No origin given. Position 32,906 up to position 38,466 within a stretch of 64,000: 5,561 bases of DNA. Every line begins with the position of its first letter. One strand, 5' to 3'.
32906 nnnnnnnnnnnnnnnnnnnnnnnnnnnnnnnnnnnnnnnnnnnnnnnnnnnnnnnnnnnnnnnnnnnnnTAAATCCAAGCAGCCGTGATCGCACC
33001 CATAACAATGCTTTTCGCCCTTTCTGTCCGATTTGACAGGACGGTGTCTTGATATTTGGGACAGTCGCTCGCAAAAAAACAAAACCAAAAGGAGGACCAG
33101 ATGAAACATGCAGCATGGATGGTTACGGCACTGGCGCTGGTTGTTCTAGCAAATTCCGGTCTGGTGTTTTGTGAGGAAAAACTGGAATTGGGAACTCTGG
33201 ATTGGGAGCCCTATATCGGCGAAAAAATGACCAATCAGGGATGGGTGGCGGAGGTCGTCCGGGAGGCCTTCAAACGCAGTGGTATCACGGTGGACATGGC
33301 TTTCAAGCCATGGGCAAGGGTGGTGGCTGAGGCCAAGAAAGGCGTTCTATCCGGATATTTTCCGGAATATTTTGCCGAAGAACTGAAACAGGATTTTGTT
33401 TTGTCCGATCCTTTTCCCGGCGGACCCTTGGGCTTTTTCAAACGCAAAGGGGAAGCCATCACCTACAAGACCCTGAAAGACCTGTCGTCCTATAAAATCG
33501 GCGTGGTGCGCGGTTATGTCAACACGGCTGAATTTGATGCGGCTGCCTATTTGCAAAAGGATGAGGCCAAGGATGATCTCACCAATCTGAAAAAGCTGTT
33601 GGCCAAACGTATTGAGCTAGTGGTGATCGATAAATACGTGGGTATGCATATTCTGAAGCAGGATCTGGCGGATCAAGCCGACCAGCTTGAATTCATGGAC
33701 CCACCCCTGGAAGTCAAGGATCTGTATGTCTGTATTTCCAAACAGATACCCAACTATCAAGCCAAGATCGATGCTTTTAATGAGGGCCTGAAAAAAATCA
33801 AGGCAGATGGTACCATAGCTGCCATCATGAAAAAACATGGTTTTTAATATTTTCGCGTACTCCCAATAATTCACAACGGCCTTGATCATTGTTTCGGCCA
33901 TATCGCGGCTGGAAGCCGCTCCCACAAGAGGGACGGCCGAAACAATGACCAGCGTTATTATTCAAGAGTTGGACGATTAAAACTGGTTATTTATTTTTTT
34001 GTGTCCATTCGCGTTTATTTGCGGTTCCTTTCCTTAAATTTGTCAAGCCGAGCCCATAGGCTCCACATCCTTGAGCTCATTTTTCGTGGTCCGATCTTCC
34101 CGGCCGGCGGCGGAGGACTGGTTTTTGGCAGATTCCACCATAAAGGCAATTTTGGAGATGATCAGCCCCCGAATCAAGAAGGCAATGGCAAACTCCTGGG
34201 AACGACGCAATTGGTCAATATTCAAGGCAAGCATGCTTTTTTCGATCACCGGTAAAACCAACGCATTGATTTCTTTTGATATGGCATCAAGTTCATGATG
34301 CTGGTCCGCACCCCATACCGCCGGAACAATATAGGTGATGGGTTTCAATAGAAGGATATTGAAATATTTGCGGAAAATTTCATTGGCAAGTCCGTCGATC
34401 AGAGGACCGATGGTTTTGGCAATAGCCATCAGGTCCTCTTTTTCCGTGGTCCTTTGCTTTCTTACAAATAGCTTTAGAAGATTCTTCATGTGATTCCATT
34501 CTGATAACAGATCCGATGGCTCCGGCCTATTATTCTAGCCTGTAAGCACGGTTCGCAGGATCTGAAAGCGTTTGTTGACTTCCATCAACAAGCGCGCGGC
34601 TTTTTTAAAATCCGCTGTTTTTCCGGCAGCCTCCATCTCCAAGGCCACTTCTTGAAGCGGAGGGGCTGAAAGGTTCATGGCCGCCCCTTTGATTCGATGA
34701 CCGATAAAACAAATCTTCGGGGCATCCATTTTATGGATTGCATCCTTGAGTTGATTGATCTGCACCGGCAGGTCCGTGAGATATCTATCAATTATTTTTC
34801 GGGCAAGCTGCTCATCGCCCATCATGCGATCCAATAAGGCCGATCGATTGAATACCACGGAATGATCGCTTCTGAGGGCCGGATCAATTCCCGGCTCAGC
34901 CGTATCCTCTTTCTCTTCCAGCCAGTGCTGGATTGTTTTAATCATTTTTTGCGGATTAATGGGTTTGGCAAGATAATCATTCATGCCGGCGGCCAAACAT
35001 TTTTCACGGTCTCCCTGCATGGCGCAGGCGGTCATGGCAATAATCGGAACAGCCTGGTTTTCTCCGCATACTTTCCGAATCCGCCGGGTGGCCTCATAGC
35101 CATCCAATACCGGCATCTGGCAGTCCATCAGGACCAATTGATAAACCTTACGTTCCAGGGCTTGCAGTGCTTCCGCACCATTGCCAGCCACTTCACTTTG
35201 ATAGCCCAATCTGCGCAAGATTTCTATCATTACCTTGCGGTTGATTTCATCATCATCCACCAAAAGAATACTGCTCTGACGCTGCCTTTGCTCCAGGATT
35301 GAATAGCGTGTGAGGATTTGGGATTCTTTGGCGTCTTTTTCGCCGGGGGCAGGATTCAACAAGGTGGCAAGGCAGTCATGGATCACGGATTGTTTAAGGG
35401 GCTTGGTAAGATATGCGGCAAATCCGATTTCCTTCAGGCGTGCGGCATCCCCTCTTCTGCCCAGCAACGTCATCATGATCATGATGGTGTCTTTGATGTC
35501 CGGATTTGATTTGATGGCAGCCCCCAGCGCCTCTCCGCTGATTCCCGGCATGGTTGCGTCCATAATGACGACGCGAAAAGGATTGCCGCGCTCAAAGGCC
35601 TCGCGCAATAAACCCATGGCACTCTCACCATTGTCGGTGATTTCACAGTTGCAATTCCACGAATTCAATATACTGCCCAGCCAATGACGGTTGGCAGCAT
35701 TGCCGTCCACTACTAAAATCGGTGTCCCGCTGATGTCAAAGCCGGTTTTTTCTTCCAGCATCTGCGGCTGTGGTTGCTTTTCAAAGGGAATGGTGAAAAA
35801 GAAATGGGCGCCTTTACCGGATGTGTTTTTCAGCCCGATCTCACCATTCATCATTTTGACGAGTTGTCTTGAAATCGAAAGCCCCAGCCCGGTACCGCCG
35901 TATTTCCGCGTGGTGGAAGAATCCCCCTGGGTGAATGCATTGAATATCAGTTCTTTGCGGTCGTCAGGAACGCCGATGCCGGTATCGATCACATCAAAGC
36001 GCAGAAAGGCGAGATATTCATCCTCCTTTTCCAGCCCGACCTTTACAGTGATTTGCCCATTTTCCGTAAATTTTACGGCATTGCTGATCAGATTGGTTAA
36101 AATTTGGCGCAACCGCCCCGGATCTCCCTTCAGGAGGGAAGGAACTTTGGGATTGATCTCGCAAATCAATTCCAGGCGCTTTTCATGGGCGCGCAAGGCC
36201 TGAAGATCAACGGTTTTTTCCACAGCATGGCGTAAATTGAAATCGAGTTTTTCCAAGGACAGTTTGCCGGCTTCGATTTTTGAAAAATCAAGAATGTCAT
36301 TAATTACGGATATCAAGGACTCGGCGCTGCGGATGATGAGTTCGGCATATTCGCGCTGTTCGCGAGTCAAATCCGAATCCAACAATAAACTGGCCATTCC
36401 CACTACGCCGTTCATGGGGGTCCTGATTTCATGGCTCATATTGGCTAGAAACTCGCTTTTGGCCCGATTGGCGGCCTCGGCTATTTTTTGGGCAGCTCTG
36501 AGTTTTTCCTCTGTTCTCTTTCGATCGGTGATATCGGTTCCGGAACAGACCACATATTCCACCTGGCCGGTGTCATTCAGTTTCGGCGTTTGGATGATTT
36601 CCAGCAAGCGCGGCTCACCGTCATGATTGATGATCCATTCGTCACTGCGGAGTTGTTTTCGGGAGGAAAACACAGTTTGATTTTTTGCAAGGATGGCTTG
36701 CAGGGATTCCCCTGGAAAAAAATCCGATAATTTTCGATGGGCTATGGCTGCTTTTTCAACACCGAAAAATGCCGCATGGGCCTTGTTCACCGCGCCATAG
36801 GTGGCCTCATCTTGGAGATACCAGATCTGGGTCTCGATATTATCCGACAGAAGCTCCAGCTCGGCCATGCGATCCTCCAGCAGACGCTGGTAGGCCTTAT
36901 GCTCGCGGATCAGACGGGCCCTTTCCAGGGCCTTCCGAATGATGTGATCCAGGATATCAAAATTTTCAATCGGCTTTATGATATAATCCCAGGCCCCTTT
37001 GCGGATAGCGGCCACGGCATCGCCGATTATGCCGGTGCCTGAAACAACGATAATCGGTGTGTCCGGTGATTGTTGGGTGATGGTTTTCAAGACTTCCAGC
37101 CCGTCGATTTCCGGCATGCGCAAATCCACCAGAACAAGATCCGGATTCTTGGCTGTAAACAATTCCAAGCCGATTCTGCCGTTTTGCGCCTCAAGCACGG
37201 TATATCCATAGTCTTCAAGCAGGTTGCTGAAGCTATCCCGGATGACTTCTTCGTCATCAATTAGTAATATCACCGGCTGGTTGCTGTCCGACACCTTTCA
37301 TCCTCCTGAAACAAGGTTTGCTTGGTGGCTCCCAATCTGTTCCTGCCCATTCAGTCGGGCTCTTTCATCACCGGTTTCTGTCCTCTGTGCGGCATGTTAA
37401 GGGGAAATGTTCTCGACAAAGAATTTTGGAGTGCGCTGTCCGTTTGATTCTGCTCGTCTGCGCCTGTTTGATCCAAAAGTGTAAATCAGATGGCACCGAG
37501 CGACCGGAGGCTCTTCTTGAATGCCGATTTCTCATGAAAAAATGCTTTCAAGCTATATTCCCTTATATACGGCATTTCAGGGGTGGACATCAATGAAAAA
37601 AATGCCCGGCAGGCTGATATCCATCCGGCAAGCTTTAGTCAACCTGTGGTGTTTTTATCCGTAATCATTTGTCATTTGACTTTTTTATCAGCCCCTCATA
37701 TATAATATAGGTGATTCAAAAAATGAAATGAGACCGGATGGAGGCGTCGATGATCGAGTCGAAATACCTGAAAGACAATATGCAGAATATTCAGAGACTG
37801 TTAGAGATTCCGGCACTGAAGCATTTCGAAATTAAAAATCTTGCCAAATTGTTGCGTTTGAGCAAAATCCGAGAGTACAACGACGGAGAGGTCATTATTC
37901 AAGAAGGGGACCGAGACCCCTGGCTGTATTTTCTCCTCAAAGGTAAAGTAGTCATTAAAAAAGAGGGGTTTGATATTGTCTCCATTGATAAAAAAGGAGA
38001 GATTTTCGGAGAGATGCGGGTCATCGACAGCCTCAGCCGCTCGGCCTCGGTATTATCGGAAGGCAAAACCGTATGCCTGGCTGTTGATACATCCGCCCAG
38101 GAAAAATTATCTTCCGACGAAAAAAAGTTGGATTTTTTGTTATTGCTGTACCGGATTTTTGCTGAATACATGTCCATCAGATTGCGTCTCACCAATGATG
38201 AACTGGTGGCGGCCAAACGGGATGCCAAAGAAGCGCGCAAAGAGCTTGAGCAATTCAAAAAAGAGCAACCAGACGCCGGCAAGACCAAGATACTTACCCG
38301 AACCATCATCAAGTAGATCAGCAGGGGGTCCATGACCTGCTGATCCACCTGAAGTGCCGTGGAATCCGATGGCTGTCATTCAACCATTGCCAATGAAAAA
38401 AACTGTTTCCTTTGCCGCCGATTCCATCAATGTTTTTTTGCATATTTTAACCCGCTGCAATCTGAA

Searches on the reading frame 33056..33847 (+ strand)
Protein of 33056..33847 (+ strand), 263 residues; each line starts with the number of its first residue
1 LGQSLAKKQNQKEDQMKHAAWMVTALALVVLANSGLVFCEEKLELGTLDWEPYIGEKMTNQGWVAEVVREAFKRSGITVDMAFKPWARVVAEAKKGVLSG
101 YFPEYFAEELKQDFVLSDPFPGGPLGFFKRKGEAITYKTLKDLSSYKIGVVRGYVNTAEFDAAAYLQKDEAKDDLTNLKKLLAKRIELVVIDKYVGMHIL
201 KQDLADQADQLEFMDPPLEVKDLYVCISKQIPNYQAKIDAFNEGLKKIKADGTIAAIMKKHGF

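Call 23: search_protein_families(library=pfam, proteins=[window:33056-33847:+], max_evalue=0.00001)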
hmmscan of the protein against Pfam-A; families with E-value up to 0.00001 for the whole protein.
window:33056-33847:+ (263 aa): 1 family
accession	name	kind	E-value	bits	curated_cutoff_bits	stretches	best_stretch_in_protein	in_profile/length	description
PF00497.25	SBP_bac_3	-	6e-07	29.7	26.4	1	53-261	14-129/132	Bacterial extracellular solute-binding proteins, family 3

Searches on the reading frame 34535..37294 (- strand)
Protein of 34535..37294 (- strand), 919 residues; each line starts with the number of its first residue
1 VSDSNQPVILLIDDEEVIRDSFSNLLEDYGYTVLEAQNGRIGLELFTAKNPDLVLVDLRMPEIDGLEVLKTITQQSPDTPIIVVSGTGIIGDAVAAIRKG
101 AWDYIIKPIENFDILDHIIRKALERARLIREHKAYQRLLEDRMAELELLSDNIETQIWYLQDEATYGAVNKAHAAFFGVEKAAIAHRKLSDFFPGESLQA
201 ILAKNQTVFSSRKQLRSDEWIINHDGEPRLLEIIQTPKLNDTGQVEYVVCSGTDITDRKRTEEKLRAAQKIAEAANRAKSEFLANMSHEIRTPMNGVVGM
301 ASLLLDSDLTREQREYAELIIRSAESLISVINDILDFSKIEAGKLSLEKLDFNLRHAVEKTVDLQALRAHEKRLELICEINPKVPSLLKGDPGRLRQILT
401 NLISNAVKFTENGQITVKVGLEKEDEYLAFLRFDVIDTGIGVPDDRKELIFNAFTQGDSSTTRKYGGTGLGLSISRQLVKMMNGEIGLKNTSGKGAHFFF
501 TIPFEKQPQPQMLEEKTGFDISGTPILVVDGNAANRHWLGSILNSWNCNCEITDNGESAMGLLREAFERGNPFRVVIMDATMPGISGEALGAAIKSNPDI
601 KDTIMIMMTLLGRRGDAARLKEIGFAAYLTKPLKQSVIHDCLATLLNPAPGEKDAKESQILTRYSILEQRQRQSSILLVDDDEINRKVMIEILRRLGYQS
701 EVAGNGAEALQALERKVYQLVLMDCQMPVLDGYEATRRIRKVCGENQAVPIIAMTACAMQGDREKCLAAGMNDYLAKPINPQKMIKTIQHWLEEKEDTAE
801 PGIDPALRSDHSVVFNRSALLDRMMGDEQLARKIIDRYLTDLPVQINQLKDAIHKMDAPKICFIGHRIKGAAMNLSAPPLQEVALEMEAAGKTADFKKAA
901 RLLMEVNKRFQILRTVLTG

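Call 23: search_protein_families(library=pfam, proteins=[window:34535-37294:-], max_evalue=0.00001)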
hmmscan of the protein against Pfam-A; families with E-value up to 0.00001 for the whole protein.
window:34535-37294:- (919 aa): 8 families
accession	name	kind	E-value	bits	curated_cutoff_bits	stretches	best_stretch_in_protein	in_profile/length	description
PF00072.30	Response_reg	-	1e-76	254.7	30.2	3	9-118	1-110/111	Response regulator receiver domain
PF02518.31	HATPase_c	-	3.5e-29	101.9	26.4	1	390-505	1-110/111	Histidine kinase-, DNA gyrase B-, and HSP90-like ATPase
PF00512.31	HisKA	-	1.2e-23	83.3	26.9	1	278-343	1-66/66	His Kinase A (phospho-acceptor) domain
PF23198.2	PDE8A_N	-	4e-10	40.2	29.6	0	673-772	9-112/147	PDE8A-like, N-terminal domain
PF06490.17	FleQ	-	1e-08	35.9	22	0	676-763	2-83/108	Flagellar regulatory protein FleQ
PF01627.28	Hpt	-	3.5e-08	34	24.6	1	834-900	2-72/84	Hpt domain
PF08448.16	PAS_4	-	4.9e-08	33.6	23.1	1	159-260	10-110/110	PAS fold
PF13426.13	PAS_9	-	1.6e-06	28.7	27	1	169-257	16-103/103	PAS domain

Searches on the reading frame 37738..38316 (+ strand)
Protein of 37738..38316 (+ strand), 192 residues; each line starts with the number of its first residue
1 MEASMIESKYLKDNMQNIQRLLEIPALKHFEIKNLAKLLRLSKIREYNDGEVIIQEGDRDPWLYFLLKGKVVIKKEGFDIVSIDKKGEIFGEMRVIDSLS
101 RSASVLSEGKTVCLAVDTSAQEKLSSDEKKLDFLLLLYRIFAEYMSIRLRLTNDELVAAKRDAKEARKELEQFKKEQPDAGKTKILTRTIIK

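Call 23: search_protein_families(library=pfam, proteins=[window:37738-38316:+], max_evalue=0.00001)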
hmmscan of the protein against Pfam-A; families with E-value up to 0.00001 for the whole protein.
window:37738-38316:+ (192 aa): 1 family
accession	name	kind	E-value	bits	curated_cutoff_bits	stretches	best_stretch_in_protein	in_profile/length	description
PF00027.35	cNMP_binding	-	2.2e-12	47.2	27.5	1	45-124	2-85/89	Cyclic nucleotide-binding domain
